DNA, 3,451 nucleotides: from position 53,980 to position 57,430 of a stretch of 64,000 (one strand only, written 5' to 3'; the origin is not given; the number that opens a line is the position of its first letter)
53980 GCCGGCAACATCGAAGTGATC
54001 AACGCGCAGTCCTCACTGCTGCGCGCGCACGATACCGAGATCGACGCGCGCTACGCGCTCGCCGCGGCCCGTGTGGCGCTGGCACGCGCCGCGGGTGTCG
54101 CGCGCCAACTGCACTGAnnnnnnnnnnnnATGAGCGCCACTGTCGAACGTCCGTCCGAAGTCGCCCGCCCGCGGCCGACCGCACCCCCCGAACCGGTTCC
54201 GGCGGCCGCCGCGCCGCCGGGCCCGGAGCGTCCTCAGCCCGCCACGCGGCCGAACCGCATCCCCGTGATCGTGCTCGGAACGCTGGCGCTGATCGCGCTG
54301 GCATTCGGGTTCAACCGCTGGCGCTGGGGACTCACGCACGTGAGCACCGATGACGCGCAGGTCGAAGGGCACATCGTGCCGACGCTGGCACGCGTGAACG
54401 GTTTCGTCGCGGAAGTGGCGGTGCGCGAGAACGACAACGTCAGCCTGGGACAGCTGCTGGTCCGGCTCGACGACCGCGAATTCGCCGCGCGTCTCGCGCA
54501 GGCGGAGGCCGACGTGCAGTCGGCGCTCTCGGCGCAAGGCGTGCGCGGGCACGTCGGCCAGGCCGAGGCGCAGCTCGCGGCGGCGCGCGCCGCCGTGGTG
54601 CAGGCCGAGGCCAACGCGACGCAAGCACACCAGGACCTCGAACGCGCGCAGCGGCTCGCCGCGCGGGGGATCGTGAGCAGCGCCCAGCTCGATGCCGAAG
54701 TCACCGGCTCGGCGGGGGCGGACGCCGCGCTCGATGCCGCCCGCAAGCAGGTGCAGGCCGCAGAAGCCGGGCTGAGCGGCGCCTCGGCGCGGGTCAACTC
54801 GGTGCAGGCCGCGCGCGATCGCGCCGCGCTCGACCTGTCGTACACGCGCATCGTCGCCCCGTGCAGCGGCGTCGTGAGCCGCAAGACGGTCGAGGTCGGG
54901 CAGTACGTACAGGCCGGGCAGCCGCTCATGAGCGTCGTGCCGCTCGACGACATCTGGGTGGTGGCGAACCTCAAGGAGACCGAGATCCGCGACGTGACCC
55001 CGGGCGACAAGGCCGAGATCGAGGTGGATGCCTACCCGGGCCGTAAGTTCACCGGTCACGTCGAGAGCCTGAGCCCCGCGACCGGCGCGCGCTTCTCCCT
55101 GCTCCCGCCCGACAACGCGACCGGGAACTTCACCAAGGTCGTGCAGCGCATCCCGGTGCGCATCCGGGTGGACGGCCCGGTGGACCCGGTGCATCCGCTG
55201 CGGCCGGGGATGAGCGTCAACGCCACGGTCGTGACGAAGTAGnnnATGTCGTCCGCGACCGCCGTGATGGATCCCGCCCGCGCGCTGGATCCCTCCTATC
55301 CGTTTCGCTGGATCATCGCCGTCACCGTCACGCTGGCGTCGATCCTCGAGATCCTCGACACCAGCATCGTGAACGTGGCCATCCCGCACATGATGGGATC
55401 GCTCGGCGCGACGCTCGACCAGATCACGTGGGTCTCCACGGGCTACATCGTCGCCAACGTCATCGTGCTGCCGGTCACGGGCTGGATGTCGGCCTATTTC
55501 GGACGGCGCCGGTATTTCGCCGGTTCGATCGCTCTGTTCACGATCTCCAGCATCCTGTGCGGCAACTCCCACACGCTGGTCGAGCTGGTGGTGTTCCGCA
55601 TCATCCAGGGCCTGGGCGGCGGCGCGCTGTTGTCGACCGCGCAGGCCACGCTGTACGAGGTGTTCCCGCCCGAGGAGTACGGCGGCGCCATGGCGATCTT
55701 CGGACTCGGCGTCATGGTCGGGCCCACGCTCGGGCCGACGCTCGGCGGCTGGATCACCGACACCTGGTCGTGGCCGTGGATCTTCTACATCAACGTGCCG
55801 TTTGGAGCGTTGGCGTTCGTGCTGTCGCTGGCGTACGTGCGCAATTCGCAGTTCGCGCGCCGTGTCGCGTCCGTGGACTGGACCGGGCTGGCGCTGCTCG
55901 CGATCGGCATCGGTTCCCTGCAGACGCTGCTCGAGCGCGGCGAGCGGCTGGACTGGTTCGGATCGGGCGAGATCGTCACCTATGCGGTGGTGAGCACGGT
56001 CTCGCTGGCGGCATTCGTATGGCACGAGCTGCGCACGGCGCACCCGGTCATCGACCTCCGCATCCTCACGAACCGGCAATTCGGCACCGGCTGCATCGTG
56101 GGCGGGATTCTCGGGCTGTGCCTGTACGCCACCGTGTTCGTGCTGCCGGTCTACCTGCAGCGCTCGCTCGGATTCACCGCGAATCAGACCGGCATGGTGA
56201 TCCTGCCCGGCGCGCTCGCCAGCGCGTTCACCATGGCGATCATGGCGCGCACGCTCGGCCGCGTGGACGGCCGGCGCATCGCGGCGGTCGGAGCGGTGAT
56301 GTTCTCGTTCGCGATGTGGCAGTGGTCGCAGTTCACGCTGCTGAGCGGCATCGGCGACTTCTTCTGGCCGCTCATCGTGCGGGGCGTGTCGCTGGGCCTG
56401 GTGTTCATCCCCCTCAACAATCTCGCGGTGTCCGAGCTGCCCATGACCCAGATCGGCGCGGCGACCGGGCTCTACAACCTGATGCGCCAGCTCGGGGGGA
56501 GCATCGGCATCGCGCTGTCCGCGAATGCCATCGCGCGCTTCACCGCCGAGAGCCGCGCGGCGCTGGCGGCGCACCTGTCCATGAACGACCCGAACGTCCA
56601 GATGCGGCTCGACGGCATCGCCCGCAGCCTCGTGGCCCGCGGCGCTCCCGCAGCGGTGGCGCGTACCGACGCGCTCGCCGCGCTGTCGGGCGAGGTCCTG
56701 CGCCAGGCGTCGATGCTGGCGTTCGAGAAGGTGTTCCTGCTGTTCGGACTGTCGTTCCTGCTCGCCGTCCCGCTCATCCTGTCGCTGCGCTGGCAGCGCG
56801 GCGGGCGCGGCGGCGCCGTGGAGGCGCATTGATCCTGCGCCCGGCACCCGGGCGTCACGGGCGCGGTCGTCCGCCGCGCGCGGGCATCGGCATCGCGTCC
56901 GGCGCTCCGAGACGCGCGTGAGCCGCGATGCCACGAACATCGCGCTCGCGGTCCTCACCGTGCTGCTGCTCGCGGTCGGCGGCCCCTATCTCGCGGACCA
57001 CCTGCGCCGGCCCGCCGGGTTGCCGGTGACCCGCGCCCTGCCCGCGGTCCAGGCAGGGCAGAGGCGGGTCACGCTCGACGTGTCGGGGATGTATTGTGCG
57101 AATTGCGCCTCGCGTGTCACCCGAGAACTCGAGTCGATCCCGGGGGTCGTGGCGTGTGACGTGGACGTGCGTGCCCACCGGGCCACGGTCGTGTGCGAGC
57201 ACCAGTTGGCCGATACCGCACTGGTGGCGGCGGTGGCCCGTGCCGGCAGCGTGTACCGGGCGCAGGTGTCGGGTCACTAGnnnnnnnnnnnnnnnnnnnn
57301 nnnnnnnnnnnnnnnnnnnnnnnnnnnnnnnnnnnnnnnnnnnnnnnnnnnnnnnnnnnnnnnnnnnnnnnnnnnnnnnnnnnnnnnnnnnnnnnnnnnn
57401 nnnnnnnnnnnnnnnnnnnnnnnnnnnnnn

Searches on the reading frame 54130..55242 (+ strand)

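Call 78: search_protein_families(library=pfam, proteins=[window:54130-55242:+], max_evalue=0.00001)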
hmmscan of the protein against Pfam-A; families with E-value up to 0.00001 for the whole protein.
window:54130-55242:+ (370 aa): 5 families
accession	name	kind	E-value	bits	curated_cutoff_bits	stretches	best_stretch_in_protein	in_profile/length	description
PF16576.10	HlyD_D23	-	2.7e-24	86.1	30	1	84-317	21-187/214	Barrel-sandwich domain of CusB or HlyD membrane-fusion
PF13437.12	HlyD_3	-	5.4e-21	75.8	22.2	1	241-353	2-99/106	HlyD family secretion protein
PF00529.27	CusB_dom_1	-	1.1e-17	64.4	26.5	1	155-369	12-89/89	Cation efflux system protein CusB domain 1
PF13533.13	Biotin_lipoyl_2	-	1.3e-08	34.9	29.8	0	88-114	6-32/32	Biotin-lipoyl like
PF00364.28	Biotin_lipoyl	-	4.7e-06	26.8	22.1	0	240-268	44-72/73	Biotin-requiring enzyme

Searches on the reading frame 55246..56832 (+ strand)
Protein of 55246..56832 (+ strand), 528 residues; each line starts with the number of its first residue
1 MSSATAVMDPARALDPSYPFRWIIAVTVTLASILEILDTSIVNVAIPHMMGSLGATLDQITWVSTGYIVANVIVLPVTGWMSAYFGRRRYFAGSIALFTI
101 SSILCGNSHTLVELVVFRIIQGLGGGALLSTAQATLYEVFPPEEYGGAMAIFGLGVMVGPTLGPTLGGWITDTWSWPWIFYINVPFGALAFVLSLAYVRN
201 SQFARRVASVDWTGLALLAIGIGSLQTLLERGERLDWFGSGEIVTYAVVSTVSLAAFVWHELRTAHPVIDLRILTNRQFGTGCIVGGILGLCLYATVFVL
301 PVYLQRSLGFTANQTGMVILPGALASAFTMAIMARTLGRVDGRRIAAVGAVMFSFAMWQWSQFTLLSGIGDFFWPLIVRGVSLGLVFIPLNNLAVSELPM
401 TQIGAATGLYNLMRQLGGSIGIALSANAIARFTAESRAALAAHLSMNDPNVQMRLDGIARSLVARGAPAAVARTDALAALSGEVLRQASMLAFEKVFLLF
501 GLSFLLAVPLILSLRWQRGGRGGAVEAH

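Call 78: search_protein_families(library=pfam, proteins=[window:55246-56832:+], max_evalue=0.00001)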
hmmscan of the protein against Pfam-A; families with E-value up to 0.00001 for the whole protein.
window:55246-56832:+ (528 aa): 1 family
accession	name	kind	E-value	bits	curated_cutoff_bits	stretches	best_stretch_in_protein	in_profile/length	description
PF07690.21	MFS_1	-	2.4e-58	198.1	33.4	1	29-421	2-346/347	Major Facilitator Superfamily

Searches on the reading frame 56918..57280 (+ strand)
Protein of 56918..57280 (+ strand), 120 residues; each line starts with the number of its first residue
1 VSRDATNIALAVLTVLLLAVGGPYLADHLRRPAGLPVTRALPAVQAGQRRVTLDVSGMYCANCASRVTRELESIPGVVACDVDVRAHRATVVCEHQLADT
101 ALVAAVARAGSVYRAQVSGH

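Call 78: search_protein_families(library=pfam, proteins=[window:56918-57280:+], max_evalue=0.00001)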
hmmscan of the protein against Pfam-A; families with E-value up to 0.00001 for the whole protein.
window:56918-57280:+ (120 aa): 1 family
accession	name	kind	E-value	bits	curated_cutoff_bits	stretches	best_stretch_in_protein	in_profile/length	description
PF00403.32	HMA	-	5.6e-12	46.3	24.8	1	52-109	1-59/62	Heavy-metal-associated domain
